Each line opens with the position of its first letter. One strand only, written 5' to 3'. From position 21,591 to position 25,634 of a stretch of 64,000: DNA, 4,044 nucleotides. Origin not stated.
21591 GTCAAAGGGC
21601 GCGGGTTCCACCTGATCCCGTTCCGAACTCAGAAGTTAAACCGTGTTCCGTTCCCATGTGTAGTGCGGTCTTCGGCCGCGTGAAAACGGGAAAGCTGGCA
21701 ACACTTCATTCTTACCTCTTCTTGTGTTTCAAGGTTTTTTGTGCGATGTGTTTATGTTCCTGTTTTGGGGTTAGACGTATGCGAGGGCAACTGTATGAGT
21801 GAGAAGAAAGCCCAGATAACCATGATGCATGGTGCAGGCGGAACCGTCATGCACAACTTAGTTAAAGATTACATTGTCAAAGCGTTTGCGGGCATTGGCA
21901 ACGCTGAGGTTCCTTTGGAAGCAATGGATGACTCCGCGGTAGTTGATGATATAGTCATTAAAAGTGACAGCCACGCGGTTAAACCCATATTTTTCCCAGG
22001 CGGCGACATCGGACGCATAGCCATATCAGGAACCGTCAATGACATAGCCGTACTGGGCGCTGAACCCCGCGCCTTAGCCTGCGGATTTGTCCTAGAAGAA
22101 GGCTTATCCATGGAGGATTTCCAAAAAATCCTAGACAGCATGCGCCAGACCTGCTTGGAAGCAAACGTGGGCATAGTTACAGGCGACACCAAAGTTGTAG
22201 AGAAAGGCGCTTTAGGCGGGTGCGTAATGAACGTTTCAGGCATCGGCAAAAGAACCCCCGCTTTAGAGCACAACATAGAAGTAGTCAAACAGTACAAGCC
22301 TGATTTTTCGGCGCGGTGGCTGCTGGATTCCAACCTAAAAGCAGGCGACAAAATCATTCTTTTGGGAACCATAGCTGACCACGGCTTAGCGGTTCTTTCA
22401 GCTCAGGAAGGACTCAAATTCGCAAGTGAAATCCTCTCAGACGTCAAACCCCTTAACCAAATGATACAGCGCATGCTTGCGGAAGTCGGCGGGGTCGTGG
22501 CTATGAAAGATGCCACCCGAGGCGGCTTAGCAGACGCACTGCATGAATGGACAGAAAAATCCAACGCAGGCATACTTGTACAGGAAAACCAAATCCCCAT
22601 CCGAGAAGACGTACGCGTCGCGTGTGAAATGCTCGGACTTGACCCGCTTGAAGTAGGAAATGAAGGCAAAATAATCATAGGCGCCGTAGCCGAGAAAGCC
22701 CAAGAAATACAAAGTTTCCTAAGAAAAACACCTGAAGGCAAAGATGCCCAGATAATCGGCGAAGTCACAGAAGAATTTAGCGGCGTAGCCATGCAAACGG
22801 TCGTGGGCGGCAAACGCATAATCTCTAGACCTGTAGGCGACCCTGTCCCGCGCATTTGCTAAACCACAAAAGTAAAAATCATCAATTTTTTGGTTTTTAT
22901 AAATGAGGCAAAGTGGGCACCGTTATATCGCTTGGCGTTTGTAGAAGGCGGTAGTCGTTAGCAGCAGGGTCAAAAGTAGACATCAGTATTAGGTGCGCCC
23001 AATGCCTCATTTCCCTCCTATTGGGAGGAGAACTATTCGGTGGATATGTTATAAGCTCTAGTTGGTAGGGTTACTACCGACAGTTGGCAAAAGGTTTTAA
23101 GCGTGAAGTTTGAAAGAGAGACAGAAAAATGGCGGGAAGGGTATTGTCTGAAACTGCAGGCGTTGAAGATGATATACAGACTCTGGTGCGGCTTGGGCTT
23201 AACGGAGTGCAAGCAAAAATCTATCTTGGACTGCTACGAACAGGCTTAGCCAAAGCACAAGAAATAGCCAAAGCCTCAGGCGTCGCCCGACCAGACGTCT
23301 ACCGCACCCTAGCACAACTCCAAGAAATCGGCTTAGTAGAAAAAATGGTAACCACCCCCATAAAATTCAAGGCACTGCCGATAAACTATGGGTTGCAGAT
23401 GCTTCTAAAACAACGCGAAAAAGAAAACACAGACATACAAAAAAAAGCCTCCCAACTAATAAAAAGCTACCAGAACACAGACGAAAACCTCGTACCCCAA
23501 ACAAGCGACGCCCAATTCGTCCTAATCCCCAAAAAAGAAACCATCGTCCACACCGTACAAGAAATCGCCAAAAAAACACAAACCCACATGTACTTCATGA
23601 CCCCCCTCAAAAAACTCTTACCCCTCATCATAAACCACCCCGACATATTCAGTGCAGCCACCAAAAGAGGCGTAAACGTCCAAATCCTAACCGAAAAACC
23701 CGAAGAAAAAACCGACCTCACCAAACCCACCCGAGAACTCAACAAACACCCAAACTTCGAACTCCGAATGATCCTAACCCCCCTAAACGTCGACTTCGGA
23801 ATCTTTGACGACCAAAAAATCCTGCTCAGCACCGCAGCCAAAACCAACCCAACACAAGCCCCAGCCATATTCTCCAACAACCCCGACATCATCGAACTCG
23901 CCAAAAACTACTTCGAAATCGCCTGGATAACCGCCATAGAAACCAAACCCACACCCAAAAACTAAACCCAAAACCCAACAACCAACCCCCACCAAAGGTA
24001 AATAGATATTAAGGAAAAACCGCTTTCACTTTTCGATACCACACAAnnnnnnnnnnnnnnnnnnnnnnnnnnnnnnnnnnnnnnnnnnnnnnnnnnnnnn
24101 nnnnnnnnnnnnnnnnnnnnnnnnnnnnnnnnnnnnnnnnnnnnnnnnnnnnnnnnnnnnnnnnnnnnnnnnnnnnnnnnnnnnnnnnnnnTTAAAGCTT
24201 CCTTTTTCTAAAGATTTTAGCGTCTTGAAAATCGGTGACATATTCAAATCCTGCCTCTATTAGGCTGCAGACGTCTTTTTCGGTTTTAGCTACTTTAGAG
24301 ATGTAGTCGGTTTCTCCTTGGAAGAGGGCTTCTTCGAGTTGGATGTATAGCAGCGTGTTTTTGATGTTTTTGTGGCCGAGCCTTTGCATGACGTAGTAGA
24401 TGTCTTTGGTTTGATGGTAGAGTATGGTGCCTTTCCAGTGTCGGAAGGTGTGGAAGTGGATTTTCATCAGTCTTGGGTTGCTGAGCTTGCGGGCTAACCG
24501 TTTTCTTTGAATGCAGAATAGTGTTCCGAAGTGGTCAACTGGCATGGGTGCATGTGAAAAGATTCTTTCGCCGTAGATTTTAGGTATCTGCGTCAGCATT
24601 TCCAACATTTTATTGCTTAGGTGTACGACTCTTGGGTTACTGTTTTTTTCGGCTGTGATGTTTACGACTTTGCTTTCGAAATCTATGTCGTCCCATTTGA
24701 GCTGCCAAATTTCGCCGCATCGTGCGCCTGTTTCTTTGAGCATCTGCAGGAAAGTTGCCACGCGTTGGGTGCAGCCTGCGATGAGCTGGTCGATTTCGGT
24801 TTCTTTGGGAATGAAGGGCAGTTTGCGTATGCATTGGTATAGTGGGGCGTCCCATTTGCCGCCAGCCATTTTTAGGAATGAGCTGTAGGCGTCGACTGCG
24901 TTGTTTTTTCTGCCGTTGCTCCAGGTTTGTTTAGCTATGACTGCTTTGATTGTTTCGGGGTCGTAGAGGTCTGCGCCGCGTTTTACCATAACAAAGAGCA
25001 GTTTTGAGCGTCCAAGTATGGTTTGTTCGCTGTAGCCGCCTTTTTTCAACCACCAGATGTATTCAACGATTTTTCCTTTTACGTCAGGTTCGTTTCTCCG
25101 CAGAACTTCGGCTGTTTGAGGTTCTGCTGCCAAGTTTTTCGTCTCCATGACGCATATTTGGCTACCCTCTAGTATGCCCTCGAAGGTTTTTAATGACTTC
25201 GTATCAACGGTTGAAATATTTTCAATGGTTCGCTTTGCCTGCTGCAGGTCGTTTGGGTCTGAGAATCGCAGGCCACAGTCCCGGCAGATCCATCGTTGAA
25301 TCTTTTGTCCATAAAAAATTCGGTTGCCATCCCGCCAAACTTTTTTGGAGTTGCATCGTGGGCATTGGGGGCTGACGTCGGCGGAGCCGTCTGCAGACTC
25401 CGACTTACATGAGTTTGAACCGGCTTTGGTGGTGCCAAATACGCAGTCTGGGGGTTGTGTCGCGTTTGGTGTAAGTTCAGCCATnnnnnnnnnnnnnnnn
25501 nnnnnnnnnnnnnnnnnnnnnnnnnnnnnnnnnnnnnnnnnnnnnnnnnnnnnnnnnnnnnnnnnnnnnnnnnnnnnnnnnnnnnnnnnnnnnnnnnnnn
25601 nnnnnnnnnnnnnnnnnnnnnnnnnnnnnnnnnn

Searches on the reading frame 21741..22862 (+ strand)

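Call 18: search_protein_families(library=pfam, proteins=[window:21741-22862:+], max_evalue=0.01)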
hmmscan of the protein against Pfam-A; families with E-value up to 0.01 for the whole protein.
window:21741-22862:+ (373 aa): 2 families
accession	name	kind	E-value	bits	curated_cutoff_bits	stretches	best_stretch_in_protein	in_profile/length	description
PF02769.27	AIRS_C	-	1.9e-27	96.8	23.1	1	200-347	1-150/156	AIR synthase related protein, C-terminal domain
PF00586.29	AIRS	-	9.1e-20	71.6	24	1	63-169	2-110/112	AIR synthase related protein, N-terminal domain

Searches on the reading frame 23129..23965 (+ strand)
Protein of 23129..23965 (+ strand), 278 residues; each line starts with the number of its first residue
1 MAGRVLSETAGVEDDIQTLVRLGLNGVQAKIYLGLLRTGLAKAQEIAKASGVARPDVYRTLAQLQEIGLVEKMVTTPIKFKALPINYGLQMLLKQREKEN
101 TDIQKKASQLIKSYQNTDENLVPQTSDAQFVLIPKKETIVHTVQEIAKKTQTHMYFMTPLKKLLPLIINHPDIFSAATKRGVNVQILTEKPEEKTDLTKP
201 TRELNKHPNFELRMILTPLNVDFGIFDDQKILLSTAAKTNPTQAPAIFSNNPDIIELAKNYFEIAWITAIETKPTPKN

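Call 18: search_protein_families(library=pfam, proteins=[window:23129-23965:+], max_evalue=0.01)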
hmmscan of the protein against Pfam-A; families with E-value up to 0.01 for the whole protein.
window:23129-23965:+ (278 aa): 8 families
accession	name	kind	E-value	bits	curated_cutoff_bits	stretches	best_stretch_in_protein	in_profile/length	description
PF01978.25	TrmB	-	1.7e-15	57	25.6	1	21-85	3-67/68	Sugar-specific transcriptional regulator TrmB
PF09339.16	HTH_IclR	-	2.8e-06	27.5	22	1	42-72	20-50/52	IclR helix-turn-helix domain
PF13545.12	HTH_Crp_2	-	0.00066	20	27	1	43-72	25-55/70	Crp-like helix-turn-helix domain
PF25213.1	HVO_A0261_N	-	0.00087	19.6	35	1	33-72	17-56/86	HVO_A0261 N-terminal domain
PF12840.13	HTH_20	-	0.0011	19.4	27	1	25-71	3-49/51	Helix-turn-helix domain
PF01022.26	HTH_5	-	0.0021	18.3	22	1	35-72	10-47/47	Bacterial regulatory protein, arsR family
PF01047.28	MarR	-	0.0039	17.5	24.6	0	38-72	15-49/59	MarR family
PF08350.17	FilR1_middle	-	0.0086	16.5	27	0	170-263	29-123/128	Methanogenesis regulatory protein FilR1, middle domain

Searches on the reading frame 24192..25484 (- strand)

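Call 16: search_protein_families(library=pfam, proteins=[window:24192-25484:-], max_evalue=0.01)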
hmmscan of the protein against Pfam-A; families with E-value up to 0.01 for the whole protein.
window:24192-25484:- (430 aa): 5 families
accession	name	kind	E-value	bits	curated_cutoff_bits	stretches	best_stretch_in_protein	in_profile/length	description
PF00589.27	Phage_integrase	-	3.1e-22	79.6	27.1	1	228-384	5-169/172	Phage integrase family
PF03811.18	Zn_ribbon_InsA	-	1.3e-05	25.2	26.1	1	35-70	2-34/35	InsA N-terminal domain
PF21103.3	PH1_SSRP1-like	-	0.0033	17.8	27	0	366-405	46-85/130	SSRP1 PH domain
PF14354.12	Lar_restr_allev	-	0.0035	18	28.6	1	40-88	5-52/58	Restriction alleviation protein Lar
PF25208.1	DUF7838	-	0.0049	17.2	28.5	0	36-74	4-43/55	Domain of unknown function (DUF7838)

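Call 79: search_protein_families(library=phrogs, proteins=[window:24192-25484:-], max_evalue=0.001)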
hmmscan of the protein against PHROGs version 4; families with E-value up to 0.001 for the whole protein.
window:24192-25484:- (430 aa): 6 families
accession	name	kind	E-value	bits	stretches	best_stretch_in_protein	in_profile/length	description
phrog_1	-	integration and excision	3.2e-29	103.6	1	133-384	160-436/611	integrase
phrog_216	-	integration and excision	9.9e-25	88.2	1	226-385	56-226/301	integrase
phrog_7269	-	integration and excision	3.2e-05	24.8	1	340-388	26-74/89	integrase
phrog_7685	-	integration and excision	0.00015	22.4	1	329-396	169-236/240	integrase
phrog_10675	-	unknown function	0.00038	21.6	1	37-97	4-65/98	-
phrog_5127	-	integration and excision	0.00084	19.9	0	114-268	97-243/355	integrase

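Call 80: search_protein_families(library=ncbifam, proteins=[window:24192-25484:-], max_evalue=0.0001)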
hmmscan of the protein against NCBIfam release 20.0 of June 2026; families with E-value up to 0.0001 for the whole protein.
window:24192-25484:- (430 aa): 12 families
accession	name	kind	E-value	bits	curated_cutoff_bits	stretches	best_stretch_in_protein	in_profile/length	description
NF040815.2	recomb_XerA_Arch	equivalog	2.8e-25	89.4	220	1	142-385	3-256/263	site-specific tyrosine recombinase/integron integrase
TIGR02249.1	integrase_gron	subfamily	7.9e-16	58.3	265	2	219-299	95-175/315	integron integrase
TIGR02224.1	recomb_XerC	equivalog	2.5e-12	46.8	335.15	1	222-385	103-279/295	tyrosine recombinase XerC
TIGR02225.1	recomb_XerD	equivalog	6.8e-11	42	329.6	1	221-385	99-276/290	site-specific tyrosine recombinase XerD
NF003462.0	PRK05084.1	equivalog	1.8e-10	40.1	267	1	243-386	198-347/360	tyrosine recombinase XerS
NF001399.0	PRK00283.1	subfamily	4.8e-09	35.9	279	1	218-385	106-285/300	tyrosine recombinase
NF002331.0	PRK01287.1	subfamily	8.9e-09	34.8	371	1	243-383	165-312/365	site-specific tyrosine recombinase XerC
NF011946.0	PRK15417.1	equivalog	2.6e-06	26.8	435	0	220-293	111-184/337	integron integrase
NF007370.0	PRK09870.1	subfamily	3.6e-06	26.7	221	1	252-391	44-187/200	tyrosine-type DNA invertase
NF050000.1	IS1_IS1595_Zn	domain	4.5e-06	27.1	28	1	41-76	1-33/34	IS1/IS1595 family N-terminal zinc-binding domain-containing protein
NF007371.0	PRK09871.1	subfamily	3.6e-05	23.4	222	0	251-391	37-182/198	tyrosine-type DNA invertase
NF048018.1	IS256_N_4Cys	domain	5.4e-05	23.7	27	0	40-74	1-31/31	transposase-like zinc-binding domain-containing protein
